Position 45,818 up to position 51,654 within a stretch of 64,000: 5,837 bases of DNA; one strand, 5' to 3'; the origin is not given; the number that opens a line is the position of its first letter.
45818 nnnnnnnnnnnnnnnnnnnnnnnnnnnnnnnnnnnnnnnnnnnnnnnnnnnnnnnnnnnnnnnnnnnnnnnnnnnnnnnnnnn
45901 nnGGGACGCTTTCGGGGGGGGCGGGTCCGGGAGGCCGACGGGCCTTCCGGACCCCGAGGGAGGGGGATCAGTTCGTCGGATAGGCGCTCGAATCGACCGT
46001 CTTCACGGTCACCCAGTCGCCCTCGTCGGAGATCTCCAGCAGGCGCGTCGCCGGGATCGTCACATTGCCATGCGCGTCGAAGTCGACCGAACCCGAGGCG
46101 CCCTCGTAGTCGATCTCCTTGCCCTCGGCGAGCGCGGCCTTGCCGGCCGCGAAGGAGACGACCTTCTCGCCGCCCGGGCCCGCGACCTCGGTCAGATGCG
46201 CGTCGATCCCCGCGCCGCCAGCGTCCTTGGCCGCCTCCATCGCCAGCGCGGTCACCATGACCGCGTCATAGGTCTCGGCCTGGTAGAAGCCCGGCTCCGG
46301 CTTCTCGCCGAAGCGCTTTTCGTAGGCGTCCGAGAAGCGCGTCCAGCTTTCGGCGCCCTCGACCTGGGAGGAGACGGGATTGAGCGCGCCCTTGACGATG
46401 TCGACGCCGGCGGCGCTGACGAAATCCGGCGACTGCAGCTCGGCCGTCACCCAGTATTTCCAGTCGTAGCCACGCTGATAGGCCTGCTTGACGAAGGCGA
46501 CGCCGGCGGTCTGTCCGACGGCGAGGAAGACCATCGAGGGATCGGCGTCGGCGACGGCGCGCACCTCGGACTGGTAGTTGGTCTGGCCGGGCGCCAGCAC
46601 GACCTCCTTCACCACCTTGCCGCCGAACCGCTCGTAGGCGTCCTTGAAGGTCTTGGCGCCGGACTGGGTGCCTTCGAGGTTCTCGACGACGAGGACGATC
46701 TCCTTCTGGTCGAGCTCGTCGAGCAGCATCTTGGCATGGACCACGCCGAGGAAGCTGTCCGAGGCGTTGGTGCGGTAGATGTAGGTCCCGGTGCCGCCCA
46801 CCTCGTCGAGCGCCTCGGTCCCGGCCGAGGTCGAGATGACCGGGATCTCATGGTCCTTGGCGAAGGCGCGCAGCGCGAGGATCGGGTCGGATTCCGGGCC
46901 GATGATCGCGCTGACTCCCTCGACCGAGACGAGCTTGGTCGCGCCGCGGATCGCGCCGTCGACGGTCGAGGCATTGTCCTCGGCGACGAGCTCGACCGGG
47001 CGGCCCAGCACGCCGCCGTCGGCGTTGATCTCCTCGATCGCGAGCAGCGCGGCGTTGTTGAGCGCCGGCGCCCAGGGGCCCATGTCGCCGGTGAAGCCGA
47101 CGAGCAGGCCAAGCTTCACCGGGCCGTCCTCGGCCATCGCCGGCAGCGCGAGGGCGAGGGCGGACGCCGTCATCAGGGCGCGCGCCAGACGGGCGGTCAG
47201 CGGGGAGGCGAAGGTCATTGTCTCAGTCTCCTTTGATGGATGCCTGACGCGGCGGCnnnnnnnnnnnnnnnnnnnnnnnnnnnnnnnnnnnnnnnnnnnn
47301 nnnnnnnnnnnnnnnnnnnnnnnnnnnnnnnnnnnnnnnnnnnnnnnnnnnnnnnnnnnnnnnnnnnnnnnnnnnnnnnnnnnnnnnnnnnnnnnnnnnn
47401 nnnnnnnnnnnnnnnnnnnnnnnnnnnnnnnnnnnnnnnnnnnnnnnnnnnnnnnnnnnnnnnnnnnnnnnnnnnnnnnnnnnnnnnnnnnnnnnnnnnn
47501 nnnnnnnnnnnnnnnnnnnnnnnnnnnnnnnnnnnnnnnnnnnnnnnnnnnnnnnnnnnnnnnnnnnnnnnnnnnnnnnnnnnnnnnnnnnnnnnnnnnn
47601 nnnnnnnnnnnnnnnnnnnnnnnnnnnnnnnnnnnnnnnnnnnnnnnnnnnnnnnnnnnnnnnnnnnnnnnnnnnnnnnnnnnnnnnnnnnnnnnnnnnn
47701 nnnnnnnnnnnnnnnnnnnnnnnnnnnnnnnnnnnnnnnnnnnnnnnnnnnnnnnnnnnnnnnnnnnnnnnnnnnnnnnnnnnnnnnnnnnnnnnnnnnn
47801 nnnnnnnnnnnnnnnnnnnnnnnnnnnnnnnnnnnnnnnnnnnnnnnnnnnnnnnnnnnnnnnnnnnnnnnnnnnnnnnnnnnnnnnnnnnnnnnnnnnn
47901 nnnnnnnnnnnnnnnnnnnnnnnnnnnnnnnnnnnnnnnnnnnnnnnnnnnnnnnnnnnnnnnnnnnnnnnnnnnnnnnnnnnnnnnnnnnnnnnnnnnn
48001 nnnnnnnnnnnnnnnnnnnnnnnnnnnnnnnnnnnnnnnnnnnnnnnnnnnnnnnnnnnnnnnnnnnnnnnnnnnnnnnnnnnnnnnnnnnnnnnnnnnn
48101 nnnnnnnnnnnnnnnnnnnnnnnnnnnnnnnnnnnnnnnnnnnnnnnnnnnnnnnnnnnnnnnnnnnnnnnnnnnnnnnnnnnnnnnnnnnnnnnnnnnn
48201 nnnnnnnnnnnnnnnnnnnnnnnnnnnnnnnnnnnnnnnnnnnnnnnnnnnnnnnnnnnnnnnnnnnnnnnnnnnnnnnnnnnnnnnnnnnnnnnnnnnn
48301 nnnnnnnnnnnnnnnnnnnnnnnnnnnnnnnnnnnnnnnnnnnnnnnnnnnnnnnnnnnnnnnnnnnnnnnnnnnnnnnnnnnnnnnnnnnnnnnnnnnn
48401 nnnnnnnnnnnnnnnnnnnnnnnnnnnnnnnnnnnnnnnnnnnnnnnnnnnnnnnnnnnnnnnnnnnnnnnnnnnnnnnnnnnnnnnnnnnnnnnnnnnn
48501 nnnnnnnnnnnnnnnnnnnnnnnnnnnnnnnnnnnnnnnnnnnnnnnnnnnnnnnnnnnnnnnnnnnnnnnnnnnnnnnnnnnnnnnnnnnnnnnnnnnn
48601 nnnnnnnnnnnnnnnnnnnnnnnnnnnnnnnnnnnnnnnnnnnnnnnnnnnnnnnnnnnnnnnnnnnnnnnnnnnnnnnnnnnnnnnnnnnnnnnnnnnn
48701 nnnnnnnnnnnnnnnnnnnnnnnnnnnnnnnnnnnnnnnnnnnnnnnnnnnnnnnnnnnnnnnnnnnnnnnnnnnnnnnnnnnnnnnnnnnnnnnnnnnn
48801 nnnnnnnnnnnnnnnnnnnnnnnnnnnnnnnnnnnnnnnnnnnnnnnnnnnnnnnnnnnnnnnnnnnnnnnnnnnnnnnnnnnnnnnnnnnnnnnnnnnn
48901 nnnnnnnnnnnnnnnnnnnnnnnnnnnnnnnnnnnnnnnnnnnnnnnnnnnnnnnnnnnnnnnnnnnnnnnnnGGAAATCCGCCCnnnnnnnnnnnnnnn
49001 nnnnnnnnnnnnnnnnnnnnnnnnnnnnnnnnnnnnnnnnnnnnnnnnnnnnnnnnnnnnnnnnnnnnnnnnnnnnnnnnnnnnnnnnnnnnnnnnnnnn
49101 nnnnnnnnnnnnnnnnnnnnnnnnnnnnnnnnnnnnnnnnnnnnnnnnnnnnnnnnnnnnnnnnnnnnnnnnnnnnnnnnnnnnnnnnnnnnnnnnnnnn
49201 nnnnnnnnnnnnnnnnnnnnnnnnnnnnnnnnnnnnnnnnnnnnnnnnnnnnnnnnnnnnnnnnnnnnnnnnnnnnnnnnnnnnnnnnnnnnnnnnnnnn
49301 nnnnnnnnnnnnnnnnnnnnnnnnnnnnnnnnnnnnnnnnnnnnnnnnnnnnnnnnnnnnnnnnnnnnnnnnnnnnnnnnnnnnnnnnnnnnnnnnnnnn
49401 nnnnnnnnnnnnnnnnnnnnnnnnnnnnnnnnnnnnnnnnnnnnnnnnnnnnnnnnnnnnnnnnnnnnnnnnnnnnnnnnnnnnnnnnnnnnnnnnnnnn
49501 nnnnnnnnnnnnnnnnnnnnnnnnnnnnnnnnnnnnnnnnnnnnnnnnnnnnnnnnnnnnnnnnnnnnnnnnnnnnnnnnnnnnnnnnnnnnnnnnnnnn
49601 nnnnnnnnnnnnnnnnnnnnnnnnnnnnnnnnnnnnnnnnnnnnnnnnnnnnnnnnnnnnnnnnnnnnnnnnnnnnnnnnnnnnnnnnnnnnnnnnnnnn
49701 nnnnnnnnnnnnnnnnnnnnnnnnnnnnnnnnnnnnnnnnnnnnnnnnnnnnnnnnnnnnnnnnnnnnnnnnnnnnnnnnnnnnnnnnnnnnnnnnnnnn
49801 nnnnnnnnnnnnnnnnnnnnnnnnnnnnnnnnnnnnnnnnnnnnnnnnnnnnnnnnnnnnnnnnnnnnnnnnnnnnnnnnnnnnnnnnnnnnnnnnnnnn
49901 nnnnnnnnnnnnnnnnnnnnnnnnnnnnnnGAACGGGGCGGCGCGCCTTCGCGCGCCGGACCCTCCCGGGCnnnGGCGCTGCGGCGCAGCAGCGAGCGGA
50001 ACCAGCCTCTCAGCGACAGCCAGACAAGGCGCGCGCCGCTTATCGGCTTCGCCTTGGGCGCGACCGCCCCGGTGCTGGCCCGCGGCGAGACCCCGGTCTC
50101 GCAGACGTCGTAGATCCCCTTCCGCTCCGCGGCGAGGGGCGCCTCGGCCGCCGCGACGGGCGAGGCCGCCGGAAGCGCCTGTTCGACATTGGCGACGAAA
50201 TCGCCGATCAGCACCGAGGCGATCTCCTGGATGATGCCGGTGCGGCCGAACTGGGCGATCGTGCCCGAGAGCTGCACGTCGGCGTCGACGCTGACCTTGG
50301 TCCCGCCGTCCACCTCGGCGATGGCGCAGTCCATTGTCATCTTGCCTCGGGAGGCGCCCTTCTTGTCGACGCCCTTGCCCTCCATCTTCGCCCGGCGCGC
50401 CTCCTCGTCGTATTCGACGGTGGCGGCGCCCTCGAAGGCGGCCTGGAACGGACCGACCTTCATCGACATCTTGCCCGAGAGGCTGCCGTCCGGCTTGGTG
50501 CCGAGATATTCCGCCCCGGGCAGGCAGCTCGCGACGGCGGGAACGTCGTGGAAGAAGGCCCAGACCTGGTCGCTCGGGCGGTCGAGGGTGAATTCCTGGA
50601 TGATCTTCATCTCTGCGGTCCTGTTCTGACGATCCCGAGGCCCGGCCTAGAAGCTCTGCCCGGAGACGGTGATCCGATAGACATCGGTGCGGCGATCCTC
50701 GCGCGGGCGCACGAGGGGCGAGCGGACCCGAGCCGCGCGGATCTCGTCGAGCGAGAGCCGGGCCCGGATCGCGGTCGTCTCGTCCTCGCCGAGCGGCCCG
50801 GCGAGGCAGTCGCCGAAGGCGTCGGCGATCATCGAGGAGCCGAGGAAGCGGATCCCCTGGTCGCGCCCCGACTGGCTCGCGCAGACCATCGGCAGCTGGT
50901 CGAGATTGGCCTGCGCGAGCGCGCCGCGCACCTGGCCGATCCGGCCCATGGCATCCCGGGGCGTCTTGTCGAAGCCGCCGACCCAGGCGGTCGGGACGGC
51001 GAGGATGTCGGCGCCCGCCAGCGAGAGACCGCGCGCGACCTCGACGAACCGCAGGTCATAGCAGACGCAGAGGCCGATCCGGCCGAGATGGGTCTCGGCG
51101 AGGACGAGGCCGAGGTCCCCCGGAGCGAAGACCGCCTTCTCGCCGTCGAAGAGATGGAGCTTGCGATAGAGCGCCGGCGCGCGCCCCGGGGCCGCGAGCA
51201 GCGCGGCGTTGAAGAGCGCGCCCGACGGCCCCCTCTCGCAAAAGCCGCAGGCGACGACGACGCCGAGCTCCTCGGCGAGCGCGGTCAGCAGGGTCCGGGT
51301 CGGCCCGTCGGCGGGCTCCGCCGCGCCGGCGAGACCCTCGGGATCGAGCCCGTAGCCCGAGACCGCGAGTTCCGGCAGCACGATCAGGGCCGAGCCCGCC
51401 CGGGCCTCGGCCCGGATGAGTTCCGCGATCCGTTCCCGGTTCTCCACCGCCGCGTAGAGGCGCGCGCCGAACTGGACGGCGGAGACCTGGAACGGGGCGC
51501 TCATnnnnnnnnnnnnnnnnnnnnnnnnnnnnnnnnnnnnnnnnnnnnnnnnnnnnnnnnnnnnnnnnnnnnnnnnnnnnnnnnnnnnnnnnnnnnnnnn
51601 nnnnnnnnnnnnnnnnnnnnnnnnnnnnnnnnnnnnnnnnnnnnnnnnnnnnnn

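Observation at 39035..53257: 16 co-directional genes (two importers, Rieske oxygenase, cyclase-type hydrolase, C-N hydrolase, tandem cupins, CoxG, CMD, QOR) facing an XRE-cupin regulator: an undescribed catabolic supercluster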

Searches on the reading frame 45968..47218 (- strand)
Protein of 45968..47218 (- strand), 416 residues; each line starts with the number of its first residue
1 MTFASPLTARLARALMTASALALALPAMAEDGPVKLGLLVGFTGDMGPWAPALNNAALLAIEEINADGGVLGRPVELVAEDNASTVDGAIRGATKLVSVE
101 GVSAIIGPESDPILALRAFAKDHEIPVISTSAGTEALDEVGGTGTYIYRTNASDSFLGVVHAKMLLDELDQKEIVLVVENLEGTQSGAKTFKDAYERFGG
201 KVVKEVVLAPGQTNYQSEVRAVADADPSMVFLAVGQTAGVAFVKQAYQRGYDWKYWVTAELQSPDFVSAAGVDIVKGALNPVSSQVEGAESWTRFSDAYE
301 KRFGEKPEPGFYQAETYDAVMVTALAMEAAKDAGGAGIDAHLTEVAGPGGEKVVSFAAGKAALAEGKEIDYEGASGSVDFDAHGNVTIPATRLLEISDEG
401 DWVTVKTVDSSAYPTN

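Call 4: search_protein_families(library=pfam, proteins=[window:45971-47218:-])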
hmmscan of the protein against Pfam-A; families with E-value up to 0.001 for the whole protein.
seq(416 aa): 3 families
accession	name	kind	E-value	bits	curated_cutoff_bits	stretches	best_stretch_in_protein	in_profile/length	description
PF13458.12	Peripla_BP_6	-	2.9e-54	185.5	31.7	1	33-397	1-339/343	Periplasmic binding protein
PF01094.35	ANF_receptor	-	1.6e-26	93.6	25.4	1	54-397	3-351/353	Receptor family ligand binding region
PF13433.12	Peripla_BP_5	-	2.1e-19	70.3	27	2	34-107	1-74/363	Periplasmic binding protein domain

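Call 6: search_protein_families(library=ncbifam, max_evalue=0.00001, proteins=[window:45971-47218:-])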
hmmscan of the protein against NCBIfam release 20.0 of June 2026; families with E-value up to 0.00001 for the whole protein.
seq(416 aa): 3 families
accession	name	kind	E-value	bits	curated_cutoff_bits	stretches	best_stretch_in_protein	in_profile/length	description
NF011933.0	PRK15404.1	subfamily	1.4e-17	63.9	477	1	15-343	8-331/370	high-affinity branched-chain amino acid ABC transporter substrate-binding protein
TIGR03407.1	urea_ABC_UrtA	exception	1.9e-17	63.2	492.75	1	34-107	1-74/361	urea ABC transporter substrate-binding protein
TIGR03669.1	urea_ABC_arch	equivalog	9.8e-10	38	494.8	1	35-246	2-208/375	urea ABC transporter substrate-binding protein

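Call 72: search_solved_structures(query=window:45968-47218:-, max_evalue=1e-8)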
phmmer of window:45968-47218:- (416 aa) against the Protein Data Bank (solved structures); distinct sequences matched with E-value up to 1e-8: 10.
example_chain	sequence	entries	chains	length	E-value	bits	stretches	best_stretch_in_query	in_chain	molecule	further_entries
4gnr_A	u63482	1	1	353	5.4e-24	88.1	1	30-335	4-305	ABC transporter substrate-binding protein-branched chain amino acid transport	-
4ey3_A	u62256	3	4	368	8.6e-17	64.4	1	30-337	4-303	Twin-arginine translocation pathway signal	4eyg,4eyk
8tg1_A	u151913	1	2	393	9.6e-17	64.2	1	32-335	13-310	Extracellular ligand-binding receptor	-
3hut_A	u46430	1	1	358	9.7e-16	60.9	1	36-327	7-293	putative branched-chain amino acid ABC transporter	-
4zpj_A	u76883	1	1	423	7.5e-14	54.7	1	19-250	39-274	Extracellular ligand-binding receptor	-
3td9_A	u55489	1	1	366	1.1e-13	54.1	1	34-333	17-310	Branched chain amino acid ABC transporter, periplasmic amino acid-binding protein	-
4evq_A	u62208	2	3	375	5e-13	52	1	24-322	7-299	Putative ABC transporter subunit, substrate-binding component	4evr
4nqr_A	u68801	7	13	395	1.8e-10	43.6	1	33-329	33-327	Amino acid/amide ABC transporter substrate-binding protein, HAAT family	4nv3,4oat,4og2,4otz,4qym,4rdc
4obb_A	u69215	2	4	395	2.1e-10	43.4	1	33-329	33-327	Amino acid/amide ABC transporter substrate-binding protein, HAAT family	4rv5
3i45_A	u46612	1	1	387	3.5e-09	39.3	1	54-330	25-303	Twin-arginine translocation pathway signal protein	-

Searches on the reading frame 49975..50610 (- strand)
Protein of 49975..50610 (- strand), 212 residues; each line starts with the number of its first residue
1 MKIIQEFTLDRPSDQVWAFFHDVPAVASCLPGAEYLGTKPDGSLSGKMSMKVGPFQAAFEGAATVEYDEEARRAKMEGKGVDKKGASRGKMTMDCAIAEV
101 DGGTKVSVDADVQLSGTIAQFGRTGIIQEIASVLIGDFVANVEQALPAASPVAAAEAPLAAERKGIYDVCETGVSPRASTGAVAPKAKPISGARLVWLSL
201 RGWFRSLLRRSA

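Call 4: search_protein_families(library=pfam, proteins=[window:49975-50610:-])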
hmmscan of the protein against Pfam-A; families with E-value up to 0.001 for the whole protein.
seq(212 aa): 2 families
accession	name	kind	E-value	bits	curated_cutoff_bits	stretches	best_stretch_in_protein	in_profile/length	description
PF06240.19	COXG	-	3.6e-16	59.6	22.2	1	6-146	2-139/140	Carbon monoxide dehydrogenase subunit G (CoxG)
PF10604.15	Polyketide_cyc2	-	4.4e-06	27.5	27.4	1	3-131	4-126/142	Polyketide cyclase / dehydrase and lipid transport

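Call 6: search_protein_families(library=ncbifam, max_evalue=0.00001, proteins=[window:49975-50610:-])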
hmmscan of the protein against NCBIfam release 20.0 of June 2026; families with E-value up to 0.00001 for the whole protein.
seq(212 aa): 0 families

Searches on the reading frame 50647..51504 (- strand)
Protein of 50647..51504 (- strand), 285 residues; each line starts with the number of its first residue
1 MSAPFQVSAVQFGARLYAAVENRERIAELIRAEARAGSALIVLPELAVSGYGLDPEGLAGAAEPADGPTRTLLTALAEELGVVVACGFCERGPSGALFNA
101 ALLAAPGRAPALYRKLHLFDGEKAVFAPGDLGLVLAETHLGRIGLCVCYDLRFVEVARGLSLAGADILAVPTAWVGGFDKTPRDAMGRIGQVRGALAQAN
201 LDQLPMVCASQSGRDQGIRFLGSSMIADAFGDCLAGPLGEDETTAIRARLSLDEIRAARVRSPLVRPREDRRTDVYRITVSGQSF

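Call 4: search_protein_families(library=pfam, proteins=[window:50650-51504:-])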
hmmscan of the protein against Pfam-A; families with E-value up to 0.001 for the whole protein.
seq(285 aa): 1 family
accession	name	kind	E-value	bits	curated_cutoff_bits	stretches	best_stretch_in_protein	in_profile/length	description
PF00795.27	CN_hydrolase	-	4.9e-38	131.4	23.2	1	7-259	2-255/256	Carbon-nitrogen hydrolase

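Call 6: search_protein_families(library=ncbifam, max_evalue=0.00001, proteins=[window:50650-51504:-])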
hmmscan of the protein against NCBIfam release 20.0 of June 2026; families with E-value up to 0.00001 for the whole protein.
seq(285 aa): 9 families
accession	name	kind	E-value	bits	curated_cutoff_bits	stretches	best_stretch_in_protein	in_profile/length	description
TIGR03381.1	agmatine_aguB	equivalog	1.3e-36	126.4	410.25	1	6-277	2-277/279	N-carbamoylputrescine amidase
NF040852.1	nitrile_Arch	equivalog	6.9e-34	117.2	500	1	6-276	2-260/262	nitrilase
NF033621.1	de_GSH_amidase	exception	1.2e-26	93.7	355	1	9-268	4-253/260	deaminated glutathione amidase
NF010588.0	PRK13981.1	equivalog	3.7e-15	55.3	479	1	5-280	5-273/546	NAD+ synthase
NF043013.1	DeGluthAmidYersProt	equivalog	1.9e-12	46.9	500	1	63-266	59-266/278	deaminated glutathione amidase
NF009803.0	PRK13287.1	equivalog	2.3e-10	39.7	406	1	23-259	36-266/333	formamidase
NF007757.0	PRK10438.1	equivalog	2.9e-10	39.8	249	1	36-266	33-248/256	amidohydrolase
NF009802.0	PRK13286.1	equivalog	8.9e-08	31.5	427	1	20-260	32-268/345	aliphatic amidase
TIGR04048.1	nitrile_sll0784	equivalog_domain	2.8e-07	29.8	502.6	1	5-150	3-161/301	Nit6803 family nitrilase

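Call 19: search_solved_structures(query=window:50647-51504:-, max_evalue=1e-15)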
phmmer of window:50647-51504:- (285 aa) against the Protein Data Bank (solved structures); distinct sequences matched with E-value up to 1e-15: 7.
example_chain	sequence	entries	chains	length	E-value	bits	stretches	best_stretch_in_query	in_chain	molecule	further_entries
1j31_A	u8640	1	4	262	5.3e-30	107.8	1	8-252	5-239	Hypothetical protein PH0642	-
3ivz_A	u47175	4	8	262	1.8e-29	106.1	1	6-274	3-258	Nitrilase | Beta ureidopropionase (Beta-alanine synthase)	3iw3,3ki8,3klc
7ovg_A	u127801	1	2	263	9.3e-29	103.8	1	7-252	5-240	CN hydrolase domain-containing protein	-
6ypa_A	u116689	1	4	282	1e-28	103.6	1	7-252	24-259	CN hydrolase domain-containing protein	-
5h8i_A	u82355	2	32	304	2.2e-26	96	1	7-280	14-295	N-carbamoylputrescine amidohydrolase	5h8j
5h8k_A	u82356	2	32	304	5.5e-25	91.4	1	7-280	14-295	N-carbamoylputrescine amidohydrolase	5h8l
6mg6_A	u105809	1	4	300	5.2e-19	71.8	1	69-277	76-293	Carbon-nitrogen hydrolase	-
